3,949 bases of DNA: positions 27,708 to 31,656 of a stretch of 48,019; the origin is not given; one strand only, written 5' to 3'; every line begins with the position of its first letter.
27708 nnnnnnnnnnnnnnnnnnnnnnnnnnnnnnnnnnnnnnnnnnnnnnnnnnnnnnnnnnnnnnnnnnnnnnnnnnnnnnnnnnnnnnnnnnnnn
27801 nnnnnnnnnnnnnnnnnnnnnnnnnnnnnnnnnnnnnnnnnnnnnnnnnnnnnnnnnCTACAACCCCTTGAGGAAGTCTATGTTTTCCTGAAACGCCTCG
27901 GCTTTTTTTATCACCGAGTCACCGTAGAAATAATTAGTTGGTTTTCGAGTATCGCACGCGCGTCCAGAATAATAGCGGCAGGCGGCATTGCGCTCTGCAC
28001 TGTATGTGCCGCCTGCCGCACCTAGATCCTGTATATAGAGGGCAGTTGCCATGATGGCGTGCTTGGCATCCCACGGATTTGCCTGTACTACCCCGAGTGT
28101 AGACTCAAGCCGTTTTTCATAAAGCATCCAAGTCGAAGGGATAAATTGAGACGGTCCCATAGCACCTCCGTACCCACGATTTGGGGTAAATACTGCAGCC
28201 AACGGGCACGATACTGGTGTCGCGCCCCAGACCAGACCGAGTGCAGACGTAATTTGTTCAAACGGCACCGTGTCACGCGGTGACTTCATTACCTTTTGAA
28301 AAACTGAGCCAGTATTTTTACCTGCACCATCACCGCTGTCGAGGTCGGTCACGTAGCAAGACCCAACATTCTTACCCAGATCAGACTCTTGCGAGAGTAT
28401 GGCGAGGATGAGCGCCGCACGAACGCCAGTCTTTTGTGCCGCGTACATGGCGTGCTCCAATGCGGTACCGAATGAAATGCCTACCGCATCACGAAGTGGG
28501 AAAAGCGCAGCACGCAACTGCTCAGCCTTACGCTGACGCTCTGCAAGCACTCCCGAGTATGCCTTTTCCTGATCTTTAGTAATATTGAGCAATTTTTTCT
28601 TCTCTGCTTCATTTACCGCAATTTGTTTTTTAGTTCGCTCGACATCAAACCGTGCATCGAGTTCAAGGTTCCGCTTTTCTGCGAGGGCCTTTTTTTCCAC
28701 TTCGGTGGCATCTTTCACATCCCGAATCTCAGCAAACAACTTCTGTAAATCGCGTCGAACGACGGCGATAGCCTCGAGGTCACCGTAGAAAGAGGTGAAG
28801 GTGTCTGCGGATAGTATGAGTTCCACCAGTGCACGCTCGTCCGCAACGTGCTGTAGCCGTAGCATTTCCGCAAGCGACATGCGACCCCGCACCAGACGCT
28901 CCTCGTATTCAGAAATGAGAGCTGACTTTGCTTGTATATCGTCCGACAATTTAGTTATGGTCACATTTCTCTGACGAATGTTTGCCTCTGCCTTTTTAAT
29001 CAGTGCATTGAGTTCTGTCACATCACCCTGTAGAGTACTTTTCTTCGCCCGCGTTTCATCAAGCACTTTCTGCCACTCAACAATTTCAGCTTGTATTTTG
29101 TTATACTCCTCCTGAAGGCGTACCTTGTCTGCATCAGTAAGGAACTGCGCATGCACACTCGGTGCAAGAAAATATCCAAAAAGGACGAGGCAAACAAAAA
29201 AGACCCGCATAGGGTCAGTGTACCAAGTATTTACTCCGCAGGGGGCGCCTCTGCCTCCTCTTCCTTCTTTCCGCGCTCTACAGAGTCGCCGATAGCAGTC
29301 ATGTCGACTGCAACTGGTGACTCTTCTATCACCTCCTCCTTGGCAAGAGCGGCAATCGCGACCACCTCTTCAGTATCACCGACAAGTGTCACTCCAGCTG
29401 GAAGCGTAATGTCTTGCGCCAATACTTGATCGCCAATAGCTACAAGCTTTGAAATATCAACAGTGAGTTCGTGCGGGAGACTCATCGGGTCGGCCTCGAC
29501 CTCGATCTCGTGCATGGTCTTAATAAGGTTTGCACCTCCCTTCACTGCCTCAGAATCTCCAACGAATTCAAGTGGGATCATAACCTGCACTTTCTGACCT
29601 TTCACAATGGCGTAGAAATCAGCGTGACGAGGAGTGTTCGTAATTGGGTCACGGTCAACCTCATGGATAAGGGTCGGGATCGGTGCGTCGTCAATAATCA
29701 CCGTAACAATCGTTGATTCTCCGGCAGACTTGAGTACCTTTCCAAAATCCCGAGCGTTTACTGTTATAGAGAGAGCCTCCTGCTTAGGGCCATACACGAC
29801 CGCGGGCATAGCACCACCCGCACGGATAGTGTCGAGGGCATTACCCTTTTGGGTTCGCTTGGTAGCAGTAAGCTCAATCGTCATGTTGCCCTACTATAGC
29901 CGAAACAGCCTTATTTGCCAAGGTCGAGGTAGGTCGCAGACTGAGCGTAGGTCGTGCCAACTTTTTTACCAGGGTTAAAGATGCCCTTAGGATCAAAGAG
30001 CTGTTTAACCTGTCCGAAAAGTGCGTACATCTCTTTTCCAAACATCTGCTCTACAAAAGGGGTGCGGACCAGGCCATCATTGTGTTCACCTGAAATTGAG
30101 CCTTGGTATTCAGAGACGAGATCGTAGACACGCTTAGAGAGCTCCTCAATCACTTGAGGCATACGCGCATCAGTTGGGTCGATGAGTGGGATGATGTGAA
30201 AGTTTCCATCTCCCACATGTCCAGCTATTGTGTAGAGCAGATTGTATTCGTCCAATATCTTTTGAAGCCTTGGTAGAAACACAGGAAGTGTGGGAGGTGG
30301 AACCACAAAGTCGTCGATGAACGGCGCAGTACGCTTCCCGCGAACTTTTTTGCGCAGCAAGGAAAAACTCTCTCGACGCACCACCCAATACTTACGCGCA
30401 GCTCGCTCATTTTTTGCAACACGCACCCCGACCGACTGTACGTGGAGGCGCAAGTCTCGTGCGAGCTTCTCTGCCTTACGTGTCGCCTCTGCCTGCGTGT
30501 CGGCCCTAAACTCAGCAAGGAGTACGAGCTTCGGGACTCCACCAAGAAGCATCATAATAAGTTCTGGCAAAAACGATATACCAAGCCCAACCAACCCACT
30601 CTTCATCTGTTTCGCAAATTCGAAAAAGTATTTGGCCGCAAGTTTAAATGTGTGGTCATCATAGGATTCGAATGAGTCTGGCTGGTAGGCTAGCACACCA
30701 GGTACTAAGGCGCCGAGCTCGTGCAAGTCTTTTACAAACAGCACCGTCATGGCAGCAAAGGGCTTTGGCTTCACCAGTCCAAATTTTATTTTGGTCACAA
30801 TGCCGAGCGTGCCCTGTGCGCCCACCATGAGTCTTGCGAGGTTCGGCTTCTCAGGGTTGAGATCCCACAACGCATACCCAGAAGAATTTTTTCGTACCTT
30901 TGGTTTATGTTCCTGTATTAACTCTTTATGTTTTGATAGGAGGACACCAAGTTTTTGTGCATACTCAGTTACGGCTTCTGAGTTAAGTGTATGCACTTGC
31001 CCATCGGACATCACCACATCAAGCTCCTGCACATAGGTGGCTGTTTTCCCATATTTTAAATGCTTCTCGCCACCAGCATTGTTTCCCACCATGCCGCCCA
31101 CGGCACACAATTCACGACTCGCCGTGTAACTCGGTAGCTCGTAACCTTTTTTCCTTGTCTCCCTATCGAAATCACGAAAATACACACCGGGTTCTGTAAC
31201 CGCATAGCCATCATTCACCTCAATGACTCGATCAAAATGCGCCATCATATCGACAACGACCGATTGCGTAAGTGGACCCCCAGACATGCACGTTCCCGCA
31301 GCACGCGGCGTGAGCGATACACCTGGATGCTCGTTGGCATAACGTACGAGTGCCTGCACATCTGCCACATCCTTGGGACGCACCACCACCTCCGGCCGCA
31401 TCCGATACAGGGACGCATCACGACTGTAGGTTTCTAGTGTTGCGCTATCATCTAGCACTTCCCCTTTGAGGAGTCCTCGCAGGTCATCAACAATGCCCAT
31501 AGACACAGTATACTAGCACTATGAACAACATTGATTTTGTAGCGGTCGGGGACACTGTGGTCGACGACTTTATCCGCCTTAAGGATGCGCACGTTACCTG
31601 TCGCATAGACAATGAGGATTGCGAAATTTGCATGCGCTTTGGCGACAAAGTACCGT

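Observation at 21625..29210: Duplicated 'membrane-anchored beta-propeller + secreted mosaic adhesin' pairs behind a coiled-coil lytic transglycosylase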

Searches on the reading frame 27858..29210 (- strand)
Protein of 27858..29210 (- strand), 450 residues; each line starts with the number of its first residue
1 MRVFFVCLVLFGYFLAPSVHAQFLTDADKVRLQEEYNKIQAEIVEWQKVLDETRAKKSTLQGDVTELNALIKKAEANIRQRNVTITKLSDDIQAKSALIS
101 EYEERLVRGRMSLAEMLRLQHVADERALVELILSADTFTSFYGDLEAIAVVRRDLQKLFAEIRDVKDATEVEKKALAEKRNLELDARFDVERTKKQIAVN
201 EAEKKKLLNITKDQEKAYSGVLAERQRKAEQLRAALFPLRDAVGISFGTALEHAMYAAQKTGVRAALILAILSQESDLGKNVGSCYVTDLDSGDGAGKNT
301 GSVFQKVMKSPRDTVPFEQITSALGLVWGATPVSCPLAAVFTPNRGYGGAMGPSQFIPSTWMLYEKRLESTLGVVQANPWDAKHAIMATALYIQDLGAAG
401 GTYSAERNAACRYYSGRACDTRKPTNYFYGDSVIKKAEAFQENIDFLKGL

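Call 3: search_protein_families(library=pfam, proteins=[window:27858-29210:-], max_evalue=1)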
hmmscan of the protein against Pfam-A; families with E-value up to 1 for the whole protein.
window:27858-29210:- (450 aa): 6 families
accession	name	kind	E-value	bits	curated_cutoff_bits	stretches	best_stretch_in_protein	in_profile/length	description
PF13406.11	SLT_2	-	3.6e-07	30.1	24.3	1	256-397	79-200/292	Transglycosylase SLT domain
PF14662.11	KASH_CCD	-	0.0018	18.7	43.3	1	31-100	106-175/191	Coiled-coil region of CCDC155 or KASH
PF10186.14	ATG14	-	0.012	15.2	33.2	2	30-126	33-125/347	Vacuolar sorting 38 and autophagy-related subunit 14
PF01464.25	SLT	-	0.024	14.6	21.3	1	256-401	5-84/117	Transglycosylase SLT domain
PF16574.10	CEP209_CC5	-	0.04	14.5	25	1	41-98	54-111/128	Coiled-coil region of centrosome protein CE290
PF04977.20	DivIC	-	0.14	12.5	28.9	1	4-52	1-49/80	Septum formation initiator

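Call 4: search_protein_families(library=ncbifam, proteins=[window:27858-29210:-], max_evalue=1)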
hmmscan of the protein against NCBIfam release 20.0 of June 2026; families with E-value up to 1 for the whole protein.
window:27858-29210:- (450 aa): 11 families
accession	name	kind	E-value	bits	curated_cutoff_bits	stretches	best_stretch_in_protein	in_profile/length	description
TIGR02282.1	MltB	equivalog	2.9e-06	26.6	281.4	2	241-289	58-107/290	lytic murein transglycosylase B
NF008029.0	PRK10760.1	equivalog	6.2e-05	22.2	449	1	346-401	214-266/359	lytic murein transglycosylase B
TIGR02168.1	SMC_prok_B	equivalog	0.0005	17.9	567.35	1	29-232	234-444/1181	chromosome segregation protein SMC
NF033885.1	conj_TraP_IncI1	equivalog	0.00054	19.8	135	1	3-116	22-133/217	conjugal transfer protein TraP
TIGR02283.1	MltB_2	subfamily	0.00079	18.7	248.45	1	258-364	82-170/300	lytic murein transglycosylase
NF008644.1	PRK11637.1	equivalog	0.00089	18.3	270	1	34-233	4-203/385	murein hydrolase activator EnvC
NF006542.0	PRK09039.1-1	equivalog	0.0012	17.9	388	1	32-107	51-126/627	peptidoglycan -binding protein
TIGR02169.1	SMC_prok_A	equivalog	0.0017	16.1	729.4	1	28-234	690-890/1165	chromosome segregation protein SMC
NF052469.1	CT847_fam_effector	equivalog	0.057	13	200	1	28-104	75-148/161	CT847 family type III secretion system effector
NF040738.1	nickel_Mua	equivalog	0.21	11.6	75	1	26-95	24-95/185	nickel-binding protein Mua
TIGR04523.1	Mplasa_alph_rch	subfamily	0.21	9.4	270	1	32-106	473-547/745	helix-rich protein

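Call 15: list_cluster_members(proteins=[window:27858-29210:-, window:27133-27858:-, window:25727-27136:-, window:24806-25723:-, window:21625-24813:-, window:29231-29884:-])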
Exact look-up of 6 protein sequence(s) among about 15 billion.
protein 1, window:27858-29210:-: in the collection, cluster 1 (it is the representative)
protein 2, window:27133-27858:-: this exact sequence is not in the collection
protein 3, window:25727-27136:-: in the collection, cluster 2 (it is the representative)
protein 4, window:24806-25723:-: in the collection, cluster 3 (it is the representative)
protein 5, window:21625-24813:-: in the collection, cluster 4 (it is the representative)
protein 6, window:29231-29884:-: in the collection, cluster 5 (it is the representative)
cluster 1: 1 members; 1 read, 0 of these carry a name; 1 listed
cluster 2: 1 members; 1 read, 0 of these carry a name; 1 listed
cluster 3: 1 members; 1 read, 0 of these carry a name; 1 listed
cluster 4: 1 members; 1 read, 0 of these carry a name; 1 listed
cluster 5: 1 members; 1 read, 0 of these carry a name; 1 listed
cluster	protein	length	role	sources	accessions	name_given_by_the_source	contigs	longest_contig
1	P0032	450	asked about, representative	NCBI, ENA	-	-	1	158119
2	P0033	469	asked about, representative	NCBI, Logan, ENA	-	-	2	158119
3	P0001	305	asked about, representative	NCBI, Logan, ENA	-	-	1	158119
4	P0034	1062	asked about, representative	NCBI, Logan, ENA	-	-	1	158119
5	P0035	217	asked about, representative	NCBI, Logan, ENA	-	-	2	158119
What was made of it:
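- Checked: That 241-aa product is absent from the public protein collection (call 15).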

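Call 45: search_solved_structures(query=window:27858-29210:-, max_evalue=0.01, show_alignments=1)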
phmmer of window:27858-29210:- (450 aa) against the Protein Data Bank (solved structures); distinct sequences matched with E-value up to 0.01: 0.

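Call 51: find_homologous_proteins(query=window:27858-29210:-, max_evalue=0.00001)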
Query window:27858-29210:- (450 aa): 4482 proteins with E <= 0.00001 among 8000 candidates; the best 120 are listed.
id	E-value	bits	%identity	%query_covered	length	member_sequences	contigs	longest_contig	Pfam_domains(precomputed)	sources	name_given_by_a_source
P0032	7.8e-293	989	100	100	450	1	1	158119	PF13406.12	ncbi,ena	-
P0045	1.0e-255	866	86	100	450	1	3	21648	PF13406.12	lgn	-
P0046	1.7e-245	833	82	100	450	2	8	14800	PF13406.12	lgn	-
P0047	2.8e-244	829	83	96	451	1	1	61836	PF13406.12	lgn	-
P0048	1.4e-241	820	82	100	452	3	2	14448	PF13406.12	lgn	-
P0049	2.5e-236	803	78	100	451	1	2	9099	PF13406.12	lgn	-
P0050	3.4e-235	799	79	100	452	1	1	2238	-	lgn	-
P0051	6.3e-234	795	78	100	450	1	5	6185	PF13406.12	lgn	-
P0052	3.0e-223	759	78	99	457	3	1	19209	PF13406.12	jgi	jgi:peptidoglycan hydrolase CwlO-like protein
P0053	1.2e-220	751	75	100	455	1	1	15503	PF13406.12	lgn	-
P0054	3.5e-219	746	76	98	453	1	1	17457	PF13406.12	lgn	-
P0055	2.8e-216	737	73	100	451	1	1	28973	PF13406.12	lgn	-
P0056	2.0e-212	724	73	100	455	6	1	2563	PF13406.12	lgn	-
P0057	1.3e-211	721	81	89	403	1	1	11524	PF13406.12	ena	-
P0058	2.5e-211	720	72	100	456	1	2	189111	PF13406.12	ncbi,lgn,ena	ncbi:MAG: hypothetical protein AAB955_00940 [Patescibacteria group bacterium]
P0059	4.5e-209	713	72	100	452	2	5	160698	PF13406.12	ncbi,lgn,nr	ncbi:lytic murein transglycosylase [Patescibacteria group bacterium]|nr:lytic murein transglycosylas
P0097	4.6e-177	607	62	97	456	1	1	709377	PF13406.12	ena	-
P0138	1.2e-163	563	58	100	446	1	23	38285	PF13406.12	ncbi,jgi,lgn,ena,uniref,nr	ncbi:hypothetical protein A3H77_02020 [Candidatus Kaiserbacteria bacterium RIFCSPLOWO2_02_FULL_56_11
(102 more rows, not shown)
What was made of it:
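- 27858..29210 (-): Neighbour, not part of the module. It is a secreted coiled-coil protein with a family-3 (SLT_2/MltB-type) lytic transglycosylase domain and the architecture of CwlO/PcsB/EnvC. Calls 3, 4, 51.
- Closest known: CwlO / PcsB / EnvC-type coiled-coil cell-wall hydrolases. Same: JGI names homologues 'peptidoglycan hydrolase CwlO-like' (call 51).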

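Call 52: find_encoding_contigs(protein=P0138, flank=8000, max_places=2)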
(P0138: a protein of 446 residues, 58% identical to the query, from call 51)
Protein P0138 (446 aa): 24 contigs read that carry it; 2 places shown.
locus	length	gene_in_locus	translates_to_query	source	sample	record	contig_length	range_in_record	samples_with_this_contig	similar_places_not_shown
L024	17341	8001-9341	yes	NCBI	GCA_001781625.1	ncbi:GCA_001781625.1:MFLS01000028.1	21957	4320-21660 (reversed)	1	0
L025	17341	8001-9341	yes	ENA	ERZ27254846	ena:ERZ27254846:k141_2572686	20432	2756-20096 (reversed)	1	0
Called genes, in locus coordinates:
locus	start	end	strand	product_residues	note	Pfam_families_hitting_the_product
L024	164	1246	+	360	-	PF02210:Laminin_G_2 (faint), PF07953:Toxin_R_bind_N (weak), PF13385:Laminin_G_3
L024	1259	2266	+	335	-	PF00044:Gp_dh_N, PF02800:Gp_dh_C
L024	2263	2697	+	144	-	PF02502:LacAB_rpiB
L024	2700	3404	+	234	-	PF00834:Ribul_P_3_epim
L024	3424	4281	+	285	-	PF13292:DXP_synthase_N (weak), PF00456:Transketolase_N, PF00676:E1_dh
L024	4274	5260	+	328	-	PF02779:Transket_pyr, PF02780:Transketolase_C, PF22613:Transketolase_C_1 (weak)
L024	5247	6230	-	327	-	PF00294:PfkB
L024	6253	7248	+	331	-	PF00274:Glycolytic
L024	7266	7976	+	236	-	PF01386:Ribosomal_L25p, PF14693:Ribosomal_TL5_C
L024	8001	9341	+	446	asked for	PF13406:SLT_2 (weak)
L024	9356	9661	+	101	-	PF01197:Ribosomal_L31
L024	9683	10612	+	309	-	PF03462:PCRF, PF00472:RF-1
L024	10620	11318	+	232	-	PF00318:Ribosomal_S2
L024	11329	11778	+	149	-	PF25025:EF-Ts_N (weak), PF00889:EF_TS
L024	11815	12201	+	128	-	-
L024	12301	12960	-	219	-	-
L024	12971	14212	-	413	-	PF13506:Glyco_transf_21, PF03142:Chitin_synth_2 (faint), PF00535:Glycos_transf_2, PF10111:Glyco_tranf_2_2, PF13641:Glyco_tranf_2_3, PF13632:Glyco_trans_2_3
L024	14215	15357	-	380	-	PF01409:tRNA-synt_2d, PF03147:FDX-ACB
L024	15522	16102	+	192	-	PF00300:His_Phos_1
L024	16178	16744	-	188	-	PF20803:PaaX_M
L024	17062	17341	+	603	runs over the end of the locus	PF02518:HATPase_c, PF00204:DNA_gyraseB, PF01751:Toprim, PF00986:DNA_gyraseB_C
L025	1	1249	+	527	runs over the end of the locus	?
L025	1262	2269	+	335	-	PF00044:Gp_dh_N, PF02800:Gp_dh_C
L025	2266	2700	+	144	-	PF02502:LacAB_rpiB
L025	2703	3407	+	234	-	PF00834:Ribul_P_3_epim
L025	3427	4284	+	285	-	PF13292:DXP_synthase_N (weak), PF00456:Transketolase_N, PF00676:E1_dh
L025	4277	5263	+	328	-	PF02779:Transket_pyr, PF02780:Transketolase_C, PF22613:Transketolase_C_1 (weak)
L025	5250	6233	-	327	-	PF00294:PfkB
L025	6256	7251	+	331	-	PF00274:Glycolytic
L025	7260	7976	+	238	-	PF01386:Ribosomal_L25p, PF14693:Ribosomal_TL5_C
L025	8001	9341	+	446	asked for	PF13406:SLT_2 (weak)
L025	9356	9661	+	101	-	PF01197:Ribosomal_L31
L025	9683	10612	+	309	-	PF03462:PCRF, PF00472:RF-1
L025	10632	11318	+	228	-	PF00318:Ribosomal_S2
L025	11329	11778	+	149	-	PF25025:EF-Ts_N (weak), PF00889:EF_TS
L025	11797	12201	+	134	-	-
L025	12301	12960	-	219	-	-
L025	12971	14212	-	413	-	PF13506:Glyco_transf_21, PF03142:Chitin_synth_2 (faint), PF00535:Glycos_transf_2, PF10111:Glyco_tranf_2_2 (weak), PF13641:Glyco_tranf_2_3, PF13632:Glyco_trans_2_3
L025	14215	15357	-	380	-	PF01409:tRNA-synt_2d, PF03147:FDX-ACB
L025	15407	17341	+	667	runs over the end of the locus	PF02518:HATPase_c, PF00204:DNA_gyraseB, PF01751:Toprim, PF00986:DNA_gyraseB_C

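Call 53: find_encoding_contigs(protein=P0097, flank=8000, max_places=1)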
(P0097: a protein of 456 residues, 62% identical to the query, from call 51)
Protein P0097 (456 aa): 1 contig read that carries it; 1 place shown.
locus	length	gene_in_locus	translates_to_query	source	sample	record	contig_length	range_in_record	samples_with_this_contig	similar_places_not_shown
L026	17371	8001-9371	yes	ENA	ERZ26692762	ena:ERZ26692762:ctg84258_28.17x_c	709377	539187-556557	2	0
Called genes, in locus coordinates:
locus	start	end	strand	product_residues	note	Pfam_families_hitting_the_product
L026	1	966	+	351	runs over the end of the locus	PF16403:Bact_surface_Ig-like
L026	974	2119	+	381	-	PF02353:CMAS, PF13489:Methyltransf_23, PF08241:Methyltransf_11, PF08242:Methyltransf_12, PF13649:Methyltransf_25, PF13847:Methyltransf_31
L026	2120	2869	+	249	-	PF00005:ABC_tran, PF13304:AAA_21 (weak)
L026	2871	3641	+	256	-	PF01061:ABC2_membrane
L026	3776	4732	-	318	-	PF00294:PfkB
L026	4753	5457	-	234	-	PF01786:AOX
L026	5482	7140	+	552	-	PF01565:FAD_binding_4, PF02913:FAD-oxidase_C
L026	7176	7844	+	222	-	PF01386:Ribosomal_L25p, PF14693:Ribosomal_TL5_C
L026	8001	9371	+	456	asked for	PF13406:SLT_2 (faint)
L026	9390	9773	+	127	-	PF11964:SpoIIAA-like (weak)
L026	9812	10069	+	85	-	PF01197:Ribosomal_L31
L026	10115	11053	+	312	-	PF03462:PCRF, PF00472:RF-1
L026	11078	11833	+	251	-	PF00318:Ribosomal_S2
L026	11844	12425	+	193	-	PF00889:EF_TS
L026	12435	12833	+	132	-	-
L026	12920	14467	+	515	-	PF13632:Glyco_trans_2_3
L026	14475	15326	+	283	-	-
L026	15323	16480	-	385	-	PF01409:tRNA-synt_2d, PF03147:FDX-ACB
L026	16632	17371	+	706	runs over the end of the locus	PF02518:HATPase_c, PF00204:DNA_gyraseB, PF01751:Toprim, PF00986:DNA_gyraseB_C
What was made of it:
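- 27858..29210 (-): In L024, L025 and L026 it lies directly between rplY and rpmE without any anchor or mosaic genes (calls 52, 53).
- The SLT gene is separable: calls 51-53. L024, L025 and L026 have rplY-SLT-rpmE with no pairs (calls 52, 53). The pairs are absent from sister lineages (calls 52, 53).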

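Call 54: find_encoding_contigs(protein=P0059, flank=8000, max_places=1)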
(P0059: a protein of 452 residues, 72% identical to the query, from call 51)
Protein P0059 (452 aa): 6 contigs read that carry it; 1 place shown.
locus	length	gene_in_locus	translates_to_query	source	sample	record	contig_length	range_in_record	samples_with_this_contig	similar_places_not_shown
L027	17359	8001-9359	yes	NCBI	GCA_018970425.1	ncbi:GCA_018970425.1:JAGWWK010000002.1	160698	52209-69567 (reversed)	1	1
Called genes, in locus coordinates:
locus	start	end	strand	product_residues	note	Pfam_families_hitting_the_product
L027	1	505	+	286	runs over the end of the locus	PF13292:DXP_synthase_N, PF00456:Transketolase_N, PF00676:E1_dh (weak)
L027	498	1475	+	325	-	PF02779:Transket_pyr, PF02780:Transketolase_C, PF22613:Transketolase_C_1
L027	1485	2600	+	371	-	PF02353:CMAS, PF01728:FtsJ (faint), PF13489:Methyltransf_23, PF08241:Methyltransf_11, PF08242:Methyltransf_12, PF13649:Methyltransf_25, PF13847:Methyltransf_31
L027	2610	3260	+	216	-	PF00300:His_Phos_1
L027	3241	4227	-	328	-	PF00294:PfkB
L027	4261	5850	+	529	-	PF01565:FAD_binding_4, PF02913:FAD-oxidase_C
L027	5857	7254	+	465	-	PF00224:PK, PF02887:PK_C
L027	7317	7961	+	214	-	PF01386:Ribosomal_L25p, PF14693:Ribosomal_TL5_C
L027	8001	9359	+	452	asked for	PF13406:SLT_2 (weak)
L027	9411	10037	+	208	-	-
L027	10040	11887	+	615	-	-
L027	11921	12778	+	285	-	PF07676:PD40 (faint)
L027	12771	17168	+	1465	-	-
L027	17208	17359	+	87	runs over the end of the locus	PF01197:Ribosomal_L31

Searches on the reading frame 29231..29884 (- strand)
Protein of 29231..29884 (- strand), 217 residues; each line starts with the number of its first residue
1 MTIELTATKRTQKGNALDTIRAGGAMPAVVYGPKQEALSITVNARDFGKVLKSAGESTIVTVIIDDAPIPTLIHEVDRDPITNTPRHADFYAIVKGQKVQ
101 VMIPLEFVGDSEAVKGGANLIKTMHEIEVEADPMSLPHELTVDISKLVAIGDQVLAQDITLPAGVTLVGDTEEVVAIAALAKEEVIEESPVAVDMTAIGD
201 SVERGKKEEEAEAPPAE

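Call 66: search_protein_families(library=pfam, proteins=[window:29231-29884:-], max_evalue=0.001)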
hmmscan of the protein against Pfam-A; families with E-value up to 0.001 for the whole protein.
window:29231-29884:- (217 aa): 2 families
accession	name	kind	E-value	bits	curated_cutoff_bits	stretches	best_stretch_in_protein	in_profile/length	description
PF14693.11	Ribosomal_TL5_C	-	3e-21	76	27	1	98-177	1-79/84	Ribosomal protein TL5, C-terminal domain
PF01386.24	Ribosomal_L25p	-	2e-18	67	23.6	1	5-90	1-82/82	Ribosomal L25p family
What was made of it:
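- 29231..29884 (-): rplY (L25/TL5), the upstream backbone gene. Call 66.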

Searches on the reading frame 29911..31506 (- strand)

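Call 66: search_protein_families(library=pfam, proteins=[window:29911-31506:-], max_evalue=0.001)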
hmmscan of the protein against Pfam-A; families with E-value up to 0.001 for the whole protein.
window:29911-31506:- (531 aa): 2 families
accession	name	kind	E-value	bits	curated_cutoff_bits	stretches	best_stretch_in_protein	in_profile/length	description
PF02913.24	FAD-oxidase_C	-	1.9e-47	162.5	21.2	1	254-514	8-247/248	FAD linked oxidases, C-terminal domain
PF01565.28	FAD_binding_4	-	3.8e-33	114.6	26.4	1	38-174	1-138/139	FAD binding domain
